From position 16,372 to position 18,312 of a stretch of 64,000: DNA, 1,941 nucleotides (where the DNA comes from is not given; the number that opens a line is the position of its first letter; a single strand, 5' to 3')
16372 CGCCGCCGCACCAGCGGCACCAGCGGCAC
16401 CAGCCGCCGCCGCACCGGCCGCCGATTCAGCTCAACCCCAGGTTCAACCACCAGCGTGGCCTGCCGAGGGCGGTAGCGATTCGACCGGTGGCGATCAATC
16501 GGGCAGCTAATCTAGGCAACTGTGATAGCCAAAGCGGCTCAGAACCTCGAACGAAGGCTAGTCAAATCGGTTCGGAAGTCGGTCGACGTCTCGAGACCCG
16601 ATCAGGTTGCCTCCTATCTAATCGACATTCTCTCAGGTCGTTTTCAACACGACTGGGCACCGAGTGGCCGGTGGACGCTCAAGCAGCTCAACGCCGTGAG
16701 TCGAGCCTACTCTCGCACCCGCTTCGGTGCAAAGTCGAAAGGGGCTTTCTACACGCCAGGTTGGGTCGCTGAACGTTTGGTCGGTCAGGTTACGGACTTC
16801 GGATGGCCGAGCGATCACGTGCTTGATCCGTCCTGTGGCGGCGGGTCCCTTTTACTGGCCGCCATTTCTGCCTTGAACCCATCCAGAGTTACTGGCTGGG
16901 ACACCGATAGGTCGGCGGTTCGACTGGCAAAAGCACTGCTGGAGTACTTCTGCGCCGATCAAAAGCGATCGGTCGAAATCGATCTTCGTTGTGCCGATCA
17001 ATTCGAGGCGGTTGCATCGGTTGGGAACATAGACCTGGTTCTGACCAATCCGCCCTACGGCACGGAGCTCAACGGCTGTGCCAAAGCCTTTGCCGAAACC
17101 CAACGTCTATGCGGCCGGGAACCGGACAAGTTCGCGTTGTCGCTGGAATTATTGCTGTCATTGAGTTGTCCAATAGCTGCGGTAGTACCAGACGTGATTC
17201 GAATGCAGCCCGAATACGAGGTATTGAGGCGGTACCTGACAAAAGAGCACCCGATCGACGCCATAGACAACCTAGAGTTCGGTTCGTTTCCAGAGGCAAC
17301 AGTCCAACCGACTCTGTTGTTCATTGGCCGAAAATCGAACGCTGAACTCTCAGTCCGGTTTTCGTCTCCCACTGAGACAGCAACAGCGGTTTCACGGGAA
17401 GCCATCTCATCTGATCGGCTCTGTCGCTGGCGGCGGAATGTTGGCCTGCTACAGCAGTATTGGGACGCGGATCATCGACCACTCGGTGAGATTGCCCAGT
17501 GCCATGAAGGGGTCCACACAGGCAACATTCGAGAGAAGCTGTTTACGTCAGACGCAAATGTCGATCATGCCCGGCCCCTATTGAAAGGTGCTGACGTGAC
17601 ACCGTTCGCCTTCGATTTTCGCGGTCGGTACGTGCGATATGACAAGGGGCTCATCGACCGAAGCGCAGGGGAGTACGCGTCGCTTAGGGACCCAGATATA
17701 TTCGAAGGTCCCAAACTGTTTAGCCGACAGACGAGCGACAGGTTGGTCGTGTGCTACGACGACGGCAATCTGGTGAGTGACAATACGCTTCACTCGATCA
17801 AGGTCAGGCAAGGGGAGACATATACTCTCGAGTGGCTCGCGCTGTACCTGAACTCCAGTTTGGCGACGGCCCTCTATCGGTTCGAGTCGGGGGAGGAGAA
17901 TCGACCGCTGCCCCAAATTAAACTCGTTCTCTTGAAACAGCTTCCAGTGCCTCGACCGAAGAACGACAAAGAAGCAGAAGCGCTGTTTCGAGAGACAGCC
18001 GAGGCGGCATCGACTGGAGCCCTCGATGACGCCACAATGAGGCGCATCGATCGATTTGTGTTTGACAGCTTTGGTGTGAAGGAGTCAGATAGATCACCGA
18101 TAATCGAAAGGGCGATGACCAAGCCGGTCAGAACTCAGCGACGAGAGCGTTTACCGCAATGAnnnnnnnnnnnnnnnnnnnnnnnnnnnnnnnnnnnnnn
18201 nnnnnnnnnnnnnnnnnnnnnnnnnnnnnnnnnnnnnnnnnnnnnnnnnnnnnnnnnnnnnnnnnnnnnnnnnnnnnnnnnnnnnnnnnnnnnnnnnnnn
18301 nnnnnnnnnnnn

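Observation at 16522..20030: Orphan N6-adenine methyltransferase translationally coupled to a membrane Ser/Thr kinase, right beside dnaA-dnaN-recF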

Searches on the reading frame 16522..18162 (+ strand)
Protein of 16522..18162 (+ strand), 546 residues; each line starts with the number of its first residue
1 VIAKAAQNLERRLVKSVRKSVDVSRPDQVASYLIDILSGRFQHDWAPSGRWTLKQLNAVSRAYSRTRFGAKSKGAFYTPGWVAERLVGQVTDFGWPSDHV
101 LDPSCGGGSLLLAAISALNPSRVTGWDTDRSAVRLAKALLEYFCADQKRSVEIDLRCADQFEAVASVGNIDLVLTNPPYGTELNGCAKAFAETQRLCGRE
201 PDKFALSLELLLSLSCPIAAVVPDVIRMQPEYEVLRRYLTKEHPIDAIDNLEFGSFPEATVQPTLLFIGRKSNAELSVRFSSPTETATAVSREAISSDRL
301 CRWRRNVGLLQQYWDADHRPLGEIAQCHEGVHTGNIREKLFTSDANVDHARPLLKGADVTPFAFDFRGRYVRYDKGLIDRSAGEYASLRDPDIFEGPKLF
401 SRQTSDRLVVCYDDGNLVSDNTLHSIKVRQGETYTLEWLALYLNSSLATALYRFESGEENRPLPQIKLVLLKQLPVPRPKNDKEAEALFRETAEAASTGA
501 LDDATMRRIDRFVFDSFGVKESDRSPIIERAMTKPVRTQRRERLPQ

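Call 3: search_protein_families(library=pfam, proteins=[window:16522-18162:+])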
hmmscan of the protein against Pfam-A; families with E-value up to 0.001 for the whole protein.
window:16522-18162:+ (546 aa): 6 families
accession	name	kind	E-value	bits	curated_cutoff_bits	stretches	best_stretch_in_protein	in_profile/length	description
PF12950.13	TaqI_C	-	4.3e-14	53.2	26.5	1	352-476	2-118/118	TaqI-like C-terminal specificity domain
PF02384.22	N6_Mtase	-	6.5e-10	39.3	20.4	1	70-275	22-238/311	N-6 DNA Methylase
PF05175.20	MTS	-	1e-05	25.7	23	1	97-183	32-112/170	Methyltransferase small domain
PF01170.24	UPF0020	-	4.9e-05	23.5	22.3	1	97-183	29-135/197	RMKL-like, methyltransferase domain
PF03602.21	Cons_hypoth95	-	7.6e-05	22.9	24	1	97-195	42-141/182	Conserved hypothetical protein 95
PF13649.12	Methyltransf_25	-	0.00039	21.5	27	1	100-194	1-90/97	Methyltransferase domain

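Call 9: search_protein_families(library=padloc, proteins=[window:16522-18162:+], max_evalue=0.01)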
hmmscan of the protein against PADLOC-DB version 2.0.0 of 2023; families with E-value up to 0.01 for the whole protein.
window:16522-18162:+ (546 aa): 30 families (the best 25 are shown)
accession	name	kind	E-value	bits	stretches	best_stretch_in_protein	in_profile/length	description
PDLC03348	MTase_II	-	4.6e-24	82.9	1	69-531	216-712/727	Type II methyltransferase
PDLC04134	mad2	-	1.4e-18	65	1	65-274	262-449/492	mads_2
PDLC03338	MTase_II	-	1.1e-12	45.5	1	71-250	127-328/604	Type II methyltransferase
PDLC03226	MTase_II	-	4e-12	43.5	1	70-275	13-239/579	Type II methyltransferase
PDLC03356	MTase_II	-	7.2e-11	39.6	1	72-189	109-222/545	Type II methyltransferase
PDLC03318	MTase_II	-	1.7e-08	31.3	1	165-278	496-633/723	Type II methyltransferase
PDLC03335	MTase_II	-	1.8e-08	31.5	1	71-179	77-205/607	Type II methyltransferase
PDLC03021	MTase_I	-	5.5e-08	30.1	1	70-272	160-379/491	Type I methyltransferase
PDLC03025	MTase_I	-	6.4e-08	29.7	1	69-272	157-373/569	Type I methyltransferase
PDLC03027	MTase_I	-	1.6e-07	28.2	1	70-180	154-268/810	Type I methyltransferase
PDLC03267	MTase_II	-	1.8e-07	28.5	1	70-179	10-116/539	Type II methyltransferase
PDLC03365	MTase_II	-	3.9e-07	27.2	1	65-179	32-161/578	Type II methyltransferase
PDLC03258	MTase_II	-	1.5e-06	25.6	1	72-185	21-118/366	Type II methyltransferase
PDLC03032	MTase_I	-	1.7e-06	24.4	1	70-182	156-272/1001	Type I methyltransferase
PDLC03630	REase_MTase_IIG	-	3.6e-06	23.1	1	73-120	370-429/1100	Type IIG restriction enzyme-methyltransferase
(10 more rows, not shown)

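Call 10: search_protein_families(library=ncbifam, proteins=[window:16522-18162:+], max_evalue=0.01)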
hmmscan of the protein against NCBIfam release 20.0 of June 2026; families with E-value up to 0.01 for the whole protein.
window:16522-18162:+ (546 aa): 11 families
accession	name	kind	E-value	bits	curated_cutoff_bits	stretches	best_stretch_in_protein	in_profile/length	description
TIGR02987.1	met_A_Alw26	exception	5.4e-12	45.2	353.5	1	71-180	1-123/523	Alw26I/Eco31I/Esp3I family type II restriction adenine-specific DNA-methyltransferase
TIGR03534.1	RF_mod_PrmC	equivalog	2.7e-09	36.9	199.1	1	84-179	74-166/253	peptide chain release factor N(5)-glutamine methyltransferase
NF047738.1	antiphage_MADS2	equivalog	7.4e-08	31.1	720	0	72-119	309-354/654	methylation-associated defense system DNA methyltransferase MAD2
TIGR00497.1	hsdM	equivalog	7e-06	25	242.75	1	70-268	196-415/515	type I restriction-modification system subunit M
TIGR01177.1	TIGR01177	hypoth_equivalog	1.2e-05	24.8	316.55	1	97-182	183-261/330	TIGR01177 family methyltransferase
TIGR00536.1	hemK_fam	subfamily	3.5e-05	23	115.5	1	97-179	115-192/286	HemK family protein methyltransferase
TIGR03533.1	L3_gln_methyl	equivalog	0.00014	21.3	229.7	1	98-181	123-201/284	50S ribosomal protein L3 N(5)-glutamine methyltransferase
NF008748.0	PRK11783.1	equivalog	0.00046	18.5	466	0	120-188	258-324/704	bifunctional 23S rRNA (guanine(2069)-N(7))-methyltransferase RlmK/23S rRNA (guanine(2445)-N(2))-methyltransferase RlmL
NF011529.0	PRK14968.1-3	equivalog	0.00056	19.4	162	1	96-179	34-108/198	putative methyltransferase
NF033452.1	BREX_1_MTaseX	exception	0.00061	17.7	500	1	171-275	509-620/1210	BREX-1 system adenine-specific DNA-methyltransferase PglX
NF002910.0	PRK03522.2-3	equivalog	0.0014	17.7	558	1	72-236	208-361/383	23S rRNA (uracil(747)-C(5))-methyltransferase RlmC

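Call 11: find_homologous_proteins(query=window:16522-18162:+)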
Query window:16522-18162:+ (546 aa): 18 proteins with E <= 0.001 among 8000 candidates.
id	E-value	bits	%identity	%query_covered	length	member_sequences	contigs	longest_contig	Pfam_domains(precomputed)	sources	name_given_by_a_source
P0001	0.0e+0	1226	99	100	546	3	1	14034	PF05175.21,PF02384.23,PF12950.14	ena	-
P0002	1.2e-138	481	46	95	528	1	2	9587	PF02384.23,PF12950.14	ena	-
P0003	6.6e-137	476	50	85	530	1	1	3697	PF02384.23,PF12950.14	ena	-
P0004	9.3e-133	462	46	94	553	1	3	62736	PF05175.21,PF02384.23,PF12950.14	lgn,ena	-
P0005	6.5e-129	449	50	83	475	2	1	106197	PF05175.21,PF02384.23,PF12950.14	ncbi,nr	ncbi:MAG: N-6 DNA methylase [Bradymonadales bacterium]|nr:N-6 DNA methylase [Bradymonadales bacteriu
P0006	7.9e-126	439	47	86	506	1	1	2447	PF05175.21,PF02384.23,PF12950.14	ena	-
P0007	4.1e-121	424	45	96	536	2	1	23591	PF13847.13,PF05175.21,PF02384.23,PF12950.14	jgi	jgi:predicted RNA methylase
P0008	5.9e-95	337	46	78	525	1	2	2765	PF05175.21,PF02384.23,PF12950.14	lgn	-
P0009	6.7e-94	334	42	90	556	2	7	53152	PF05175.21,PF02384.23,PF12950.14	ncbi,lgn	-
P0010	2.5e-84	302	42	71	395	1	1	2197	PF12950.14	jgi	jgi:hypothetical protein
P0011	2.0e-24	105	26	67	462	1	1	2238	PF07669.18,PF12950.14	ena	-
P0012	5.0e-22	97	25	85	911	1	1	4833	PF04313.21,PF02384.23,PF07669.18,PF12950.14,PF01170.25,PF13588.13,PF20473.5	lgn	-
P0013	1.9e-15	75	26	65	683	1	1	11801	PF07669.18,PF12950.14,PF20473.5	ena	-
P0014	2.6e-13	68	21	58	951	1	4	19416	PF04313.21,PF07669.18,PF12950.14,PF20473.5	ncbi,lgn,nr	ncbi:MAG: hypothetical protein EAZ85_08000 [Bacteroidetes bacterium]|nr:MAG: hypothetical protein EA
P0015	7.9e-11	60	26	38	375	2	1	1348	PF12950.14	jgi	jgi:hypothetical protein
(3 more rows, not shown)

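Call 12: find_encoding_contigs(protein=P0005, flank=10000, max_places=3)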
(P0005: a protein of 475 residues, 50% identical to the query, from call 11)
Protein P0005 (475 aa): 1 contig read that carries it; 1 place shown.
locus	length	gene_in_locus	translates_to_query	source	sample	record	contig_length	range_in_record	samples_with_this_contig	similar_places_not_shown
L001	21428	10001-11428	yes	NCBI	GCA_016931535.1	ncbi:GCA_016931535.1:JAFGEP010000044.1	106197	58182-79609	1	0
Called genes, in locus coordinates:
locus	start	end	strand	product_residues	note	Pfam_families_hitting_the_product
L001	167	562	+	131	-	-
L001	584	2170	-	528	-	PF01370:Epimerase, PF01073:3Beta_HSD, PF07993:NAD_binding_4 (weak)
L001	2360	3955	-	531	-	PF00118:Cpn60_TCP1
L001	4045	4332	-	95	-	PF00166:Cpn10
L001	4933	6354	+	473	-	PF00308:Bac_DnaA, PF01695:IstB_IS21, PF22688:Hda_lid (faint), PF08299:Bac_DnaA_C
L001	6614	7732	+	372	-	PF00712:DNA_pol3_beta, PF02767:DNA_pol3_beta_2, PF02768:DNA_pol3_beta_3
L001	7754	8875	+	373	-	PF02463:SMC_N, PF13175:AAA_15 (weak), PF13476:AAA_23 (faint), PF13304:AAA_21 (weak)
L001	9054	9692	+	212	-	-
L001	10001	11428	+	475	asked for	PF02384:N6_Mtase, PF05175:MTS (weak), PF12950:TaqI_C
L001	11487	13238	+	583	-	PF00069:Pkinase, PF07714:PK_Tyr_Ser-Thr, PF01636:APH (faint), PF03109:ABC1 (weak), PF17667:Pkinase_fungal (faint)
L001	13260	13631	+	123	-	PF02152:FolB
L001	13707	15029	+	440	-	PF00202:Aminotran_3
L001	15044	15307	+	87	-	PF23416:DUF7107 (weak)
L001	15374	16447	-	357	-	PF03411:Peptidase_M74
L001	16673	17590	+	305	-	-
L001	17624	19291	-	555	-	PF00009:GTP_EFTU (faint), PF13167:GTP-bdg_N, PF16360:GTP-bdg_M, PF13191:AAA_16 (weak), PF00350:Dynamin_N (faint), PF01926:MMR_HSR1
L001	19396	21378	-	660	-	-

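Call 13: find_encoding_contigs(protein=P0004, flank=10000, max_places=3)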
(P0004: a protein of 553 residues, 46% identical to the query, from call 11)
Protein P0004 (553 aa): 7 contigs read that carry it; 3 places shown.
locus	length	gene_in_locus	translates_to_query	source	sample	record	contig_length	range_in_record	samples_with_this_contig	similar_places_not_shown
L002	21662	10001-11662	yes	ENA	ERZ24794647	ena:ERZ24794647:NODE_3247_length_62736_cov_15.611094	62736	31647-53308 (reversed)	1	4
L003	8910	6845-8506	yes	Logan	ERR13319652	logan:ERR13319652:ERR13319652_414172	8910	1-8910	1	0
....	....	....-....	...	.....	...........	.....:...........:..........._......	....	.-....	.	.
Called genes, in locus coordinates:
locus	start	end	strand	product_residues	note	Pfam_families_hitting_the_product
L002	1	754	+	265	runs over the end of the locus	PF04012:PspA_IM30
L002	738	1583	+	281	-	-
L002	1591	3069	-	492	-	-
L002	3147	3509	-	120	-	PF00226:DnaJ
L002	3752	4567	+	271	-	PF14559:TPR_19 (faint)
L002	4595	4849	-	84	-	-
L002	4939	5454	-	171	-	PF05198:IF3_N, PF00707:IF3_C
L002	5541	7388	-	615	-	PF06980:DUF1302 (weak)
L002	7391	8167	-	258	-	PF17131:TP_0789-like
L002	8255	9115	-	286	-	PF11306:DUF3108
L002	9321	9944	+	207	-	-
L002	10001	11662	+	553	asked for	PF02384:N6_Mtase, PF05175:MTS, PF12950:TaqI_C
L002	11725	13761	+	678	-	PF00069:Pkinase, PF07714:PK_Tyr_Ser-Thr, PF03109:ABC1 (weak)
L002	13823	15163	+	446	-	PF00202:Aminotran_3, PF00155:Aminotran_1_2 (weak)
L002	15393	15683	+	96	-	PF23416:DUF7107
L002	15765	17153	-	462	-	PF01266:DAO (faint), PF01593:Amino_oxidase, PF13450:NAD_binding_8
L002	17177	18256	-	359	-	PF01208:URO-D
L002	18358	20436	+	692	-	PF01642:MM_CoA_mutase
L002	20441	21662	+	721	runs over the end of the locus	PF01642:MM_CoA_mutase, PF02310:B12-binding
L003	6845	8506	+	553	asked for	PF02384:N6_Mtase, PF05175:MTS, PF12950:TaqI_C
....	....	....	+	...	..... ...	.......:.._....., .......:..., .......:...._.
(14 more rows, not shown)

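Call 14: find_encoding_contigs(protein=P0009, flank=10000, max_places=3)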
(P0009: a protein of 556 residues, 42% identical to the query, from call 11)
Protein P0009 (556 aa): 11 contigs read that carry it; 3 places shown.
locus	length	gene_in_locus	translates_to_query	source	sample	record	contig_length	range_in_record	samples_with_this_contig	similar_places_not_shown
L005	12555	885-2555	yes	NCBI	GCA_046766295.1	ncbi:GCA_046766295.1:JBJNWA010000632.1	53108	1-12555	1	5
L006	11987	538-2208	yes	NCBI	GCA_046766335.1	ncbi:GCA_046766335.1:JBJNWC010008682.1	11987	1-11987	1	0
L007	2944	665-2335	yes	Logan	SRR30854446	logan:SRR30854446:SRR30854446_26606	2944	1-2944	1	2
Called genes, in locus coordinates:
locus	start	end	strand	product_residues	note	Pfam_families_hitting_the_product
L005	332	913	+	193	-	-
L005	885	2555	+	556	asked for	PF02384:N6_Mtase (weak), PF05175:MTS (weak), PF12950:TaqI_C (weak)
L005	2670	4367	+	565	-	PF00069:Pkinase, PF07714:PK_Tyr_Ser-Thr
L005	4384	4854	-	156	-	PF03692:CxxCxxCC (weak)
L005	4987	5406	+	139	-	PF02152:FolB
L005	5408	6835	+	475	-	PF00202:Aminotran_3, PF00155:Aminotran_1_2 (faint)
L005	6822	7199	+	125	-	PF23416:DUF7107 (weak)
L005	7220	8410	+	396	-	PF22612:GH113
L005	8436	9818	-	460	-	PF00890:FAD_binding_2 (weak), PF01266:DAO (weak), PF01946:Thi4 (faint), PF13450:NAD_binding_8 (faint)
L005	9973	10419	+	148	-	PF09134:Invasin_D3 (weak)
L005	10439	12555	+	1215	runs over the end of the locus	PF00498:FHA, PF16697:Yop-YscD_cpl, PF00498:FHA, PF16697:Yop-YscD_cpl, PF00498:FHA, PF00498:FHA, PF16697:Yop-YscD_cpl, PF00005:ABC_tran, +3 more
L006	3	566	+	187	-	?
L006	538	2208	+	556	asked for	PF02384:N6_Mtase (weak), PF05175:MTS (weak), PF12950:TaqI_C (weak)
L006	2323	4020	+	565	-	PF00069:Pkinase, PF07714:PK_Tyr_Ser-Thr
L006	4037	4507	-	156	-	PF03692:CxxCxxCC (weak)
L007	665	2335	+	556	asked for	PF02384:N6_Mtase (weak), PF05175:MTS (weak), PF12950:TaqI_C (weak)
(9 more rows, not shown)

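Call 16: find_related_loci(query=A1, collection=genome_contigs, flank=8000)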
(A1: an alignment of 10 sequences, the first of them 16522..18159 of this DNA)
Query A1 (546 aa) in genome_contigs; peptide patterns used: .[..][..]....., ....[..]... (x = any residue, [..] = any of these).
63 stretches matched a pattern; 26 encode a relative of the query (tblastn E <= 1e-3); 26 distinct loci.
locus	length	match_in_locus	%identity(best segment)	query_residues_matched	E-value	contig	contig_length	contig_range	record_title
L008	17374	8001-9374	50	73-524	3e-129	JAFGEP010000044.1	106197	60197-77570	MAG: Bradymonadales bacterium isolate Zod_Metabat.1238 k87_3443422, whole genome shotgun sequence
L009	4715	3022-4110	25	162-523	2e-26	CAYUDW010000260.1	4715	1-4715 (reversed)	MAG TPA_asm: uncultured candidatus Brocadiaceae bacterium isolate SRP068000_co1_552 genome assembly, contig: NODE_44243_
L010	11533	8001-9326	25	71-478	2e-26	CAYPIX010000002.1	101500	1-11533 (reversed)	MAG TPA_asm: uncultured Kofleriaceae bacterium isolate binchicken_co258_157 genome assembly, contig: NODE_55_length_1015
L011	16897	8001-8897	31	158-429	4e-23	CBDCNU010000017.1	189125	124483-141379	MAG: Opitutales bacterium isolate 42708a05-d3cc-445b-9663-4ac609fa1cf6 genome assembly, contig: contig_17, whole genome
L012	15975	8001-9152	24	162-519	7e-23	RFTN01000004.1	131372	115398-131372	MAG: bacterium isolate WB4_3_0875 contig_100_3, whole genome shotgun sequence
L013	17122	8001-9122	25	170-514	7e-22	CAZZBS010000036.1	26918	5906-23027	MAG TPA_asm: uncultured Lentimicrobiaceae bacterium isolate SRP192927_co7_686 genome assembly, contig: NODE_2999_length_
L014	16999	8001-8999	24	170-477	1e-21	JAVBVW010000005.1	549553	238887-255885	MAG: Bacteroidales bacterium isolate ZNE14_Bin4 all_Scaff005719, whole genome shotgun sequence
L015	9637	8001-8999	29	170-476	8e-22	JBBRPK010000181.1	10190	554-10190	MAG: Verrucomicrobiota bacterium isolate La1_metabat2.433 LA1C_B2.433_k141_553051L_10190_cov_23.6258, whole genome shotg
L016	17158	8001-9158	27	170-527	1e-21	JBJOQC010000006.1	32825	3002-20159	MAG: Candidatus Parcubacteria bacterium isolate whiteclaycreek2_2019_sw_WHONDRS-S19S_0038_B_bin.23 scaffold_118067, whol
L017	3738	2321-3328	25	167-477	1e-21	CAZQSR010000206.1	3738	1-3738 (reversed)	MAG TPA_asm: uncultured Ignavibacteriaceae bacterium isolate binchicken_co190_329 genome assembly, contig: NODE_37386_le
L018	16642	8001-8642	31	321-523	2e-21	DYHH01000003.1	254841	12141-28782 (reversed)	MAG TPA_asm: Melioribacter roseus isolate BE2012_2_34_37 Afr_mines_BE2012_17_length_254841_cov_15_737238, whole genome s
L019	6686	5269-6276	25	167-477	2e-21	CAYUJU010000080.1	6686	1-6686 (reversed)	MAG TPA_asm: uncultured Methylobacillus sp. isolate SRP278314_co2_286 genome assembly, contig: NODE_16380_length_6686_co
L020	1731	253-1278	26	162-478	2e-21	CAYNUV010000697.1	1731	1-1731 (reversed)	MAG TPA_asm: uncultured Ignavibacteriaceae bacterium isolate SRP136066_co1_417 genome assembly, contig: NODE_169539_leng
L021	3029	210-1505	25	134-534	8e-21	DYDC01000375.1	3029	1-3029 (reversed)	MAG TPA_asm: Methylacidiphilum sp. isolate IMS_BF NODE_7766_length_3043_cov_58.3701, whole genome shotgun sequence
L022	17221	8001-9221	24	158-533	3e-20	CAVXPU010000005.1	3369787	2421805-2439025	MAG: Pyrinomonadaceae bacterium isolate MFD04651.bin.1.211 genome assembly, contig: contig_349, whole genome shotgun seq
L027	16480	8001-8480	31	325-477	3e-18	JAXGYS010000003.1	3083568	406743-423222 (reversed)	MAG: Bacteroidales bacterium isolate AnMBR.bin519 bin519_3, whole genome shotgun sequence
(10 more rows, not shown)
